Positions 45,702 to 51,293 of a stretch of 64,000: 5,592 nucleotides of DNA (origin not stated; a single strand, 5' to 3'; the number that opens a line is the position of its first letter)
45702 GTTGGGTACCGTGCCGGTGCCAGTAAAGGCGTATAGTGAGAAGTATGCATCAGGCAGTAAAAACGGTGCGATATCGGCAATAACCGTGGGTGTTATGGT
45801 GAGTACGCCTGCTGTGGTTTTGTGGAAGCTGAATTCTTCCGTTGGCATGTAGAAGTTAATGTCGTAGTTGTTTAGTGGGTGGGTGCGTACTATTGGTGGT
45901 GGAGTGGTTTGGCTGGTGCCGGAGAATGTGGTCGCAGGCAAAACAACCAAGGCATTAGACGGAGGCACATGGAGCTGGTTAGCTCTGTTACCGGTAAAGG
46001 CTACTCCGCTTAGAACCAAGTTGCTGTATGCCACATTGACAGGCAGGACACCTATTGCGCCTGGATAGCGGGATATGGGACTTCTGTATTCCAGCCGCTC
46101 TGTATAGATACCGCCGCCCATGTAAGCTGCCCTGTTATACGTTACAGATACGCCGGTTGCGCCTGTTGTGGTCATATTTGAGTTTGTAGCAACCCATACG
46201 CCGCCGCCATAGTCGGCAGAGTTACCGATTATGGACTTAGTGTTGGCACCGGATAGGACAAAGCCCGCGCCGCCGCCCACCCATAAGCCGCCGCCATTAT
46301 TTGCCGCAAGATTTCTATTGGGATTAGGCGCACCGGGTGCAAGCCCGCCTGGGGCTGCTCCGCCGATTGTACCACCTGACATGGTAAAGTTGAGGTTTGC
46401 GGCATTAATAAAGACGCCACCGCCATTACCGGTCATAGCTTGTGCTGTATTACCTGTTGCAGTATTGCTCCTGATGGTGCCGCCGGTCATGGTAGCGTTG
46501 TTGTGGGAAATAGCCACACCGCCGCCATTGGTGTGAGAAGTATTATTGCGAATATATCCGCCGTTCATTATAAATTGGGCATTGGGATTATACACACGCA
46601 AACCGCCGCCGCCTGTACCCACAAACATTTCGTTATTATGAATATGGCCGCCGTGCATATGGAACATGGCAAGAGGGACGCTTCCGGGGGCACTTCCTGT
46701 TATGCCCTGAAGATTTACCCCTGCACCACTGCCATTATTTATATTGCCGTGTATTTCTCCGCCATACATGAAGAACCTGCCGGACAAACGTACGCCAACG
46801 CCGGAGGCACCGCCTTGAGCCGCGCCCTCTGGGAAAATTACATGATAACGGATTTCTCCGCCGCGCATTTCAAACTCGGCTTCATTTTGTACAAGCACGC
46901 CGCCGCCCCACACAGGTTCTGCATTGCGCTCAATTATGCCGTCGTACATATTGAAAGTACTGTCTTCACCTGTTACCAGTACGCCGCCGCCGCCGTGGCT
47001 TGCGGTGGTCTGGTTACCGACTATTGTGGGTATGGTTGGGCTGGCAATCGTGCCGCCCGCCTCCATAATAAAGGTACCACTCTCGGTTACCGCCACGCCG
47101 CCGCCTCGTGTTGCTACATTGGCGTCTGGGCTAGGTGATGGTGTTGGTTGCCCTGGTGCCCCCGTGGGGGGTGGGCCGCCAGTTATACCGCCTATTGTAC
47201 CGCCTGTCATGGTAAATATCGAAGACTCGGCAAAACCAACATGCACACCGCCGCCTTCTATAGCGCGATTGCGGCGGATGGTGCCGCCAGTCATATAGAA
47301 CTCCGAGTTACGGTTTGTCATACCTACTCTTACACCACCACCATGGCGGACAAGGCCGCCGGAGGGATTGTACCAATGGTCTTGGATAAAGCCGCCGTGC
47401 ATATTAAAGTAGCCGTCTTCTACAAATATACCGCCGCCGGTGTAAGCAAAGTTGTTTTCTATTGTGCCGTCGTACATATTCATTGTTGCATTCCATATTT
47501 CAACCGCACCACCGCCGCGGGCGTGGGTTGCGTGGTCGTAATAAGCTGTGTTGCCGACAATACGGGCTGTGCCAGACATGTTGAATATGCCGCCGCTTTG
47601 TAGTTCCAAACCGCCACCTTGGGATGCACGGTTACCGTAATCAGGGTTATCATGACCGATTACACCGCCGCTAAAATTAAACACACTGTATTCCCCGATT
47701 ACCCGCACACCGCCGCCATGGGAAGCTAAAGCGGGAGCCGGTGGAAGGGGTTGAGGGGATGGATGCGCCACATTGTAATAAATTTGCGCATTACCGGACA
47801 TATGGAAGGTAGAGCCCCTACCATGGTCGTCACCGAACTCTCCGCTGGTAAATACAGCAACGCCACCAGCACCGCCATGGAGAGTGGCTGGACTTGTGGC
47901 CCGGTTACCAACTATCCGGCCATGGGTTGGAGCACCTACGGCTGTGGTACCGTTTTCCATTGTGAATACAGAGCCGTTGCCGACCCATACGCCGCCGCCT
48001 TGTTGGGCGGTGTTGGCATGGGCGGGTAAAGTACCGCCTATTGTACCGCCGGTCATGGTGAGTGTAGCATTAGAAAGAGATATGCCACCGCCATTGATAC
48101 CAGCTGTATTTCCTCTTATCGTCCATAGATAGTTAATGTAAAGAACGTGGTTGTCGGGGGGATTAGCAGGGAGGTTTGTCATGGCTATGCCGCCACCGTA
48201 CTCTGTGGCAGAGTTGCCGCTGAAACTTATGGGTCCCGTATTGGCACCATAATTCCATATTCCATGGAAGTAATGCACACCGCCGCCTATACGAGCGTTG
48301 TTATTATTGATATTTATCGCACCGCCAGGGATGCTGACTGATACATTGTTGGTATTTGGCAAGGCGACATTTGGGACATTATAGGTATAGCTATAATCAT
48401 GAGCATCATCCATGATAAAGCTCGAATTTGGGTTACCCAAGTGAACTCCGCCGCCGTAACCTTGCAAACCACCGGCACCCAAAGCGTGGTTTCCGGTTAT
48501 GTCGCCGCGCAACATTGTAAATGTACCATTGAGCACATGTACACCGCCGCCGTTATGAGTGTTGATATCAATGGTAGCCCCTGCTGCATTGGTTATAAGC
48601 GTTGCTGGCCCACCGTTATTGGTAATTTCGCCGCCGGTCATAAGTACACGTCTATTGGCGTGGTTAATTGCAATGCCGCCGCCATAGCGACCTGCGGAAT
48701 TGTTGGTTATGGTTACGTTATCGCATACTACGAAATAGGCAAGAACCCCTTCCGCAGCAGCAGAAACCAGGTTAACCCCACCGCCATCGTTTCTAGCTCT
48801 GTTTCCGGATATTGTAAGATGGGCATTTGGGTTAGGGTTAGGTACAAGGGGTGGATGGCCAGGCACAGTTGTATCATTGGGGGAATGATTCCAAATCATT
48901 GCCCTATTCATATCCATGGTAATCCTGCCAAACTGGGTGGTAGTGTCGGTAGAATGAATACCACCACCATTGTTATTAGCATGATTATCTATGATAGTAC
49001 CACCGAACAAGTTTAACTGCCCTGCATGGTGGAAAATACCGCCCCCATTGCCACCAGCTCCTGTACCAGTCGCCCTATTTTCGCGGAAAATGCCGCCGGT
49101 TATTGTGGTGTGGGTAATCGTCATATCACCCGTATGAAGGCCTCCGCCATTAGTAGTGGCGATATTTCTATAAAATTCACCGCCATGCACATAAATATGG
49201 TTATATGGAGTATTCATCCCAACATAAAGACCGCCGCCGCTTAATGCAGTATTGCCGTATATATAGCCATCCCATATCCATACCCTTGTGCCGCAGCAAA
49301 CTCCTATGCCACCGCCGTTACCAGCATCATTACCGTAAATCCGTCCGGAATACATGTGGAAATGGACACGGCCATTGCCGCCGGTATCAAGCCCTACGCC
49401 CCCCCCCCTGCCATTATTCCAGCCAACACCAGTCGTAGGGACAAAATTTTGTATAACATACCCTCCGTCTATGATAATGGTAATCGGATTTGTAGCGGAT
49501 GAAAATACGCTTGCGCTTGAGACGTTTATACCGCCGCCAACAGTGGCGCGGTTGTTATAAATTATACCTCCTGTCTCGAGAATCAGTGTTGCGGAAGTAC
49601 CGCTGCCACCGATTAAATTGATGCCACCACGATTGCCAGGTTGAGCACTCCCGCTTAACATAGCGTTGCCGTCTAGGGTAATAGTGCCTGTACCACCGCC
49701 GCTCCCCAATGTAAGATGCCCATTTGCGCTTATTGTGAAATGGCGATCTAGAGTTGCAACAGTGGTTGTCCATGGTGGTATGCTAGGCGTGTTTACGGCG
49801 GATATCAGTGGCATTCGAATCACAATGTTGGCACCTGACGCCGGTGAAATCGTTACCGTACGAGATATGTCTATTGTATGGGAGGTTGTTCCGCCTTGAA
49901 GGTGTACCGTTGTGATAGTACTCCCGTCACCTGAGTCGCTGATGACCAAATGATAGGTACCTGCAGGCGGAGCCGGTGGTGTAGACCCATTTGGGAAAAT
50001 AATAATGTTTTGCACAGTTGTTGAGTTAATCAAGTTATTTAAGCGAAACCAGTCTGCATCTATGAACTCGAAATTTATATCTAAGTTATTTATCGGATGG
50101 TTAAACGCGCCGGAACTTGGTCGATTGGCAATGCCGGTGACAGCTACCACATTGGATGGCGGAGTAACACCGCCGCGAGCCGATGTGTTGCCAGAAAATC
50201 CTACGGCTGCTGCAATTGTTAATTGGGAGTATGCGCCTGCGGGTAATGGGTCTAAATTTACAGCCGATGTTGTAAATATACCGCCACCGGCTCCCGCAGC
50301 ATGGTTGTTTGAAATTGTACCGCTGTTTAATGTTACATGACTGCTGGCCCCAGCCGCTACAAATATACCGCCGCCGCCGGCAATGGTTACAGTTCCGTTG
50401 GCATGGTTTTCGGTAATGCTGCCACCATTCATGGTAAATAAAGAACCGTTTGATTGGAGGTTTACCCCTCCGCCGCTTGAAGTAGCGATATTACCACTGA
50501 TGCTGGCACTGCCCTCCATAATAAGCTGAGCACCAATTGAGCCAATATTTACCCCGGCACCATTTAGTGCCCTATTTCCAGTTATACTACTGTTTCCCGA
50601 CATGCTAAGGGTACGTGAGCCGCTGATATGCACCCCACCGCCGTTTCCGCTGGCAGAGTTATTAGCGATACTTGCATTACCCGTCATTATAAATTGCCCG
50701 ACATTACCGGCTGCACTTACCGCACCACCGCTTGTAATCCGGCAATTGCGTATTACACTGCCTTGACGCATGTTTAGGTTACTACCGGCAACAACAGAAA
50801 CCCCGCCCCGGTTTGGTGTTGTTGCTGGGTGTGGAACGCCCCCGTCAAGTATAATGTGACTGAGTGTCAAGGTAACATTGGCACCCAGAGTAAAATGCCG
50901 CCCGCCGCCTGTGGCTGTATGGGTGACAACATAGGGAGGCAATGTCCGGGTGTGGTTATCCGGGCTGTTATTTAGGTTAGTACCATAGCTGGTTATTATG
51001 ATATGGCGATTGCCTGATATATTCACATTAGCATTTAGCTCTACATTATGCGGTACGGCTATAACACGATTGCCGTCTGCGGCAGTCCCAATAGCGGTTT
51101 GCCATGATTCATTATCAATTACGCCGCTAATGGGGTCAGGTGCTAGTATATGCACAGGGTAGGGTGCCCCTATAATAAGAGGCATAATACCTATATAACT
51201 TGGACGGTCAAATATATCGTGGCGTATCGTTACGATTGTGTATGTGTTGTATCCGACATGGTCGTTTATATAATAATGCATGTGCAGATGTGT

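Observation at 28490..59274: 31-kb locus dominated by three related beta-helix surface/secreted proteins, interleaved with a helicase and two toxin-antitoxin cassettes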

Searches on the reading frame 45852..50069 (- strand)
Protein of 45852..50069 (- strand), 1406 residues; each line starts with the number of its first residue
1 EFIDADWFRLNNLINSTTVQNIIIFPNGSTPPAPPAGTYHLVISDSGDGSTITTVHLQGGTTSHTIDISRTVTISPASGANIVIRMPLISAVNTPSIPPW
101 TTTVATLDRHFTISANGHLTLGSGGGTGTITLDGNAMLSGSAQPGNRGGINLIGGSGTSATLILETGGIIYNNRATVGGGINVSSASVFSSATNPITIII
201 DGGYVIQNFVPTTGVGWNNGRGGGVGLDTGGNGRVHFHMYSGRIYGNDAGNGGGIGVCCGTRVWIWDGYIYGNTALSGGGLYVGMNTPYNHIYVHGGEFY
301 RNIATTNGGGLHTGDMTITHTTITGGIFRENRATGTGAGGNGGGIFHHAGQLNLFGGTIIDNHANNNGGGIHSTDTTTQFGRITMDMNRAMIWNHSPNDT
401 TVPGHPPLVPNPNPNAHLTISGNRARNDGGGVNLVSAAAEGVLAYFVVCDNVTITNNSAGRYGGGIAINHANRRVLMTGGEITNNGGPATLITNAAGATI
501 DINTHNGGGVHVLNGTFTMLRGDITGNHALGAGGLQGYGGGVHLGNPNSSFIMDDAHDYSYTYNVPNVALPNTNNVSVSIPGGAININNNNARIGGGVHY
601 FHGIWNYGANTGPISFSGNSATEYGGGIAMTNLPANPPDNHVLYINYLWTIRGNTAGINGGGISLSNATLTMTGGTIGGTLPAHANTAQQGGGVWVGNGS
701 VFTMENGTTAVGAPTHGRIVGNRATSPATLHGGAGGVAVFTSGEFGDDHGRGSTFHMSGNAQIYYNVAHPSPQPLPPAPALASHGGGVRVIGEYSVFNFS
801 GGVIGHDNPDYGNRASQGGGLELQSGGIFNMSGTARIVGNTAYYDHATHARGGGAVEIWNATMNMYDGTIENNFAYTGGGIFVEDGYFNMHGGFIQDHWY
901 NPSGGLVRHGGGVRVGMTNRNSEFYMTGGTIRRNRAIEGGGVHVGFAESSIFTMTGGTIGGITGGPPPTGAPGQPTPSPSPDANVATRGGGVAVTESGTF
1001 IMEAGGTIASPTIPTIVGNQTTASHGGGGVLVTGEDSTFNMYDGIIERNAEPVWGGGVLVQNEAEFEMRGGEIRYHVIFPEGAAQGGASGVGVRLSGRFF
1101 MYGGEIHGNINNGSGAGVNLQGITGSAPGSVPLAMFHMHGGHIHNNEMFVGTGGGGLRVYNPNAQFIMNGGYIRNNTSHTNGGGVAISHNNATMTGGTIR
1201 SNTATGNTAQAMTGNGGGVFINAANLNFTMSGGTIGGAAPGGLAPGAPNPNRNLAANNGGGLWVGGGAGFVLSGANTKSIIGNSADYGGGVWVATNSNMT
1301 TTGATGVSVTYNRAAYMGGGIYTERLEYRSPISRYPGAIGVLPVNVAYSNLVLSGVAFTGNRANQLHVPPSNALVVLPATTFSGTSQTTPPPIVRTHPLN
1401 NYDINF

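Call 95: search_protein_families(library=pfam, proteins=[window:45852-50069:-], max_evalue=1)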
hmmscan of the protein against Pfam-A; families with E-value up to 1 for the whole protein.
window:45852-50069:- (1406 aa): 1 family
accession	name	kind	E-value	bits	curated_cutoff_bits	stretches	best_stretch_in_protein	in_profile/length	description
PF02415.23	Chlam_PMP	-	0.035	14.8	20.6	1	613-628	1-16/19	Chlamydia polymorphic membrane protein (Chlamydia_PMP) repeat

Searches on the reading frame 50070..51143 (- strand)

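Call 95: search_protein_families(library=pfam, proteins=[window:50070-51143:-], max_evalue=1)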
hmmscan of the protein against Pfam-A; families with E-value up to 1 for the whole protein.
window:50070-51143:- (358 aa): 1 family
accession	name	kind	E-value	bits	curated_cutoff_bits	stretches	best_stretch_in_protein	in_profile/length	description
PF13944.12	Calycin_like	-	0.53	11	30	0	241-282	51-100/124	Calycin-like beta-barrel domain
